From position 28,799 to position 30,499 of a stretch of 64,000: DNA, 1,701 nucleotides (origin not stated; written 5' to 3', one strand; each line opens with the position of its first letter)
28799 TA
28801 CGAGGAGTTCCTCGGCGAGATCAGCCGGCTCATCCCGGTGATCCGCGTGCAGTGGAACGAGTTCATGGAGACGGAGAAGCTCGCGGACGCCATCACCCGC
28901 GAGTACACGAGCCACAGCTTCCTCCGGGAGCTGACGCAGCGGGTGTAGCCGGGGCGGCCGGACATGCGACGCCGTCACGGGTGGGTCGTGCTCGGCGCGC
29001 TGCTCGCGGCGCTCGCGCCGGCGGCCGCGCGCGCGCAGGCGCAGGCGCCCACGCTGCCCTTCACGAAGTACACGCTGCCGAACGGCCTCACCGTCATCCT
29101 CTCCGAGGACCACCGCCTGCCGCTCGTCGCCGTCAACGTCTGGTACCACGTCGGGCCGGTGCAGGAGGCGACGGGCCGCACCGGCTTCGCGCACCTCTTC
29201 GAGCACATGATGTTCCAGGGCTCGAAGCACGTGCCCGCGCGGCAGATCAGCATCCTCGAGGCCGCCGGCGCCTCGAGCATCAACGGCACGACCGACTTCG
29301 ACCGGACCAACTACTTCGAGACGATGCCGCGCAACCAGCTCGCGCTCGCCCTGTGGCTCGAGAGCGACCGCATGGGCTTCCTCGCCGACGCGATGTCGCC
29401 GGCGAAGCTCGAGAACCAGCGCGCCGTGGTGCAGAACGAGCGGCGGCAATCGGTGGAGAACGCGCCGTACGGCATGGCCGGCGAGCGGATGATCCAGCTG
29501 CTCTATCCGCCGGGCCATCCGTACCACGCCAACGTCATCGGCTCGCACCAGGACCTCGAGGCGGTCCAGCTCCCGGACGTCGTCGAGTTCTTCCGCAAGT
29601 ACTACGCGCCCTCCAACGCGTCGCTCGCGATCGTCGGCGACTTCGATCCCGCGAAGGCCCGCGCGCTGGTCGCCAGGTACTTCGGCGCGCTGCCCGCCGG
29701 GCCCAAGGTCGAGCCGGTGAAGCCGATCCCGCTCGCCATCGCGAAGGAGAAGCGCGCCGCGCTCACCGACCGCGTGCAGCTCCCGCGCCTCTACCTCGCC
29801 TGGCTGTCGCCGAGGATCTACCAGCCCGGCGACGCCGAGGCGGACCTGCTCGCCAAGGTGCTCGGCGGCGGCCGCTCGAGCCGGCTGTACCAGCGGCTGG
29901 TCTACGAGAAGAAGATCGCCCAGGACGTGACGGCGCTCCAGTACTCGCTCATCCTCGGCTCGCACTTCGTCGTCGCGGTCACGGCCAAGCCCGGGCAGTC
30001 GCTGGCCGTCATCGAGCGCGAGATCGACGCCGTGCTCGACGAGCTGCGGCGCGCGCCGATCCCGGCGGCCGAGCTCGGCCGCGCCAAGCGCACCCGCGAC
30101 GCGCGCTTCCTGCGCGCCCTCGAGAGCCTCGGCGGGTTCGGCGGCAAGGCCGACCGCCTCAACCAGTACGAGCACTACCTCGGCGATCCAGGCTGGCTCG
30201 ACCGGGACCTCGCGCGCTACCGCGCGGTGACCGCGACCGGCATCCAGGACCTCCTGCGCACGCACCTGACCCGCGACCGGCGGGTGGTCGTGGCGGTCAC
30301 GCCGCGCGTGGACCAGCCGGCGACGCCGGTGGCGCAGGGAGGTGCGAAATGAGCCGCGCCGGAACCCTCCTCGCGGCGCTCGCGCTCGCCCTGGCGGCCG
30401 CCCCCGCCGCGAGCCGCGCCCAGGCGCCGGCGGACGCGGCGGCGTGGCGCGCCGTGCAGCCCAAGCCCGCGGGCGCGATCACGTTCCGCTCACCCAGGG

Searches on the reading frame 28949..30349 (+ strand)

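Call 69: search_protein_families(library=pfam, proteins=[window:28949-30349:+], max_evalue=0.00001)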
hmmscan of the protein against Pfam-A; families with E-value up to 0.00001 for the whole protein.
window:28949-30349:+ (467 aa): 2 families
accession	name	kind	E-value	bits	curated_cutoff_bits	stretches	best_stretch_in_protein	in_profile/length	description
PF05193.26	Peptidase_M16_C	-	6.4e-30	104.8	23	1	206-381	2-179/181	Peptidase M16 inactive domain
PF00675.25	Peptidase_M16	-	2.9e-16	60.1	22.3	1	49-171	2-122/149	Insulinase (Peptidase family M16)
